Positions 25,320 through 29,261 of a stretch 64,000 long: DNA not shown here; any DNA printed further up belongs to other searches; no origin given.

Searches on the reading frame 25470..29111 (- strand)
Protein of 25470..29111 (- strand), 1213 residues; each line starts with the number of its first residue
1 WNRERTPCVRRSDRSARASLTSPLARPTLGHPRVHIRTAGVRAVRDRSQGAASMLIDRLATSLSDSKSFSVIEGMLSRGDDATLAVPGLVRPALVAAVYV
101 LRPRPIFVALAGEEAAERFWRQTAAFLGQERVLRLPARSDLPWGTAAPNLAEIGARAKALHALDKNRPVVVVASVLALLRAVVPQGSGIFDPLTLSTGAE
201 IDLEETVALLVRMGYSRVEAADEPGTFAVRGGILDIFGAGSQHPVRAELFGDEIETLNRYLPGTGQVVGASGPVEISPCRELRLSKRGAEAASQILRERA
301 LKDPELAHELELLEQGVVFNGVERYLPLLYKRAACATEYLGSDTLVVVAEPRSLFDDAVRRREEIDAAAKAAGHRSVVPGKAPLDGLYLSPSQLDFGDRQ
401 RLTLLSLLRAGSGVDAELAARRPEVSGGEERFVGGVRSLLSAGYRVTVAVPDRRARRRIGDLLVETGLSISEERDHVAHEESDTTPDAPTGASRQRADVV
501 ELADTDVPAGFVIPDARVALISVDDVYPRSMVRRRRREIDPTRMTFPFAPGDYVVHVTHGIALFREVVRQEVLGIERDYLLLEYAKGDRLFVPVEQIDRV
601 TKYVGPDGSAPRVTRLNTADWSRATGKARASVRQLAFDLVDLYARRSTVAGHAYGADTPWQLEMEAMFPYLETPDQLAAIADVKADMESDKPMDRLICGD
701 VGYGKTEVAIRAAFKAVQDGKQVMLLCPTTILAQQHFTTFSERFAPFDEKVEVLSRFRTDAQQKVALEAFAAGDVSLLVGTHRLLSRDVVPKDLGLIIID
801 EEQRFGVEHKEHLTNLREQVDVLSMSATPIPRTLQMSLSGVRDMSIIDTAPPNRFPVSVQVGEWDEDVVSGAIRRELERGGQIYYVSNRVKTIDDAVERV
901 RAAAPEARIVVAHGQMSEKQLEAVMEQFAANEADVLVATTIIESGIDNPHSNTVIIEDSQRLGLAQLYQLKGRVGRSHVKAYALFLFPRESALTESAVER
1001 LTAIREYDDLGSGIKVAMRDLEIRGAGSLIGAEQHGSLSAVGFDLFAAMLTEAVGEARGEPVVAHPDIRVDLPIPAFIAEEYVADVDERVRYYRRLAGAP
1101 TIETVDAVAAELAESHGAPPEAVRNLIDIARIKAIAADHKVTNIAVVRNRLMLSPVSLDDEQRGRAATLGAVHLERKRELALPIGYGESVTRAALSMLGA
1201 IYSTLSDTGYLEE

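Call 33: search_protein_families(library=pfam, proteins=[window:25470-29111:-], max_evalue=0.0001)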
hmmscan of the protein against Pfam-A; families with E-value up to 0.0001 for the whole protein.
window:25470-29111:- (1213 aa): 7 families
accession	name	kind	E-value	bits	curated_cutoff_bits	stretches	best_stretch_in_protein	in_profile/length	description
PF00270.35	DEAD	-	2.2e-24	86.5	26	1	673-835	1-165/167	DEAD/DEAH box helicase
PF00271.37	Helicase_C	-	4.8e-22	78.7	23.5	1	875-977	8-109/110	Helicase conserved C-terminal domain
PF17757.6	UvrB_inter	-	5e-21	75.1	22.9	1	193-280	1-89/91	UvrB interaction domain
PF02559.22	CarD_TRCF_RID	-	3.5e-20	72.3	23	1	548-604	1-57/57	CarD-like/TRCF RID domain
PF03461.20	TRCF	-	2.1e-18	66.9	25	1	1072-1153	1-82/95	TRCF domain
PF04851.21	ResIII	-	4.7e-09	36.8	22.5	1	674-829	6-162/164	Type III restriction enzyme, res subunit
PF22590.2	Cas3-like_C_2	-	7.3e-05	23.4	27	0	880-977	2-104/106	CRISPR-associated nuclease/helicase Cas3, C-terminal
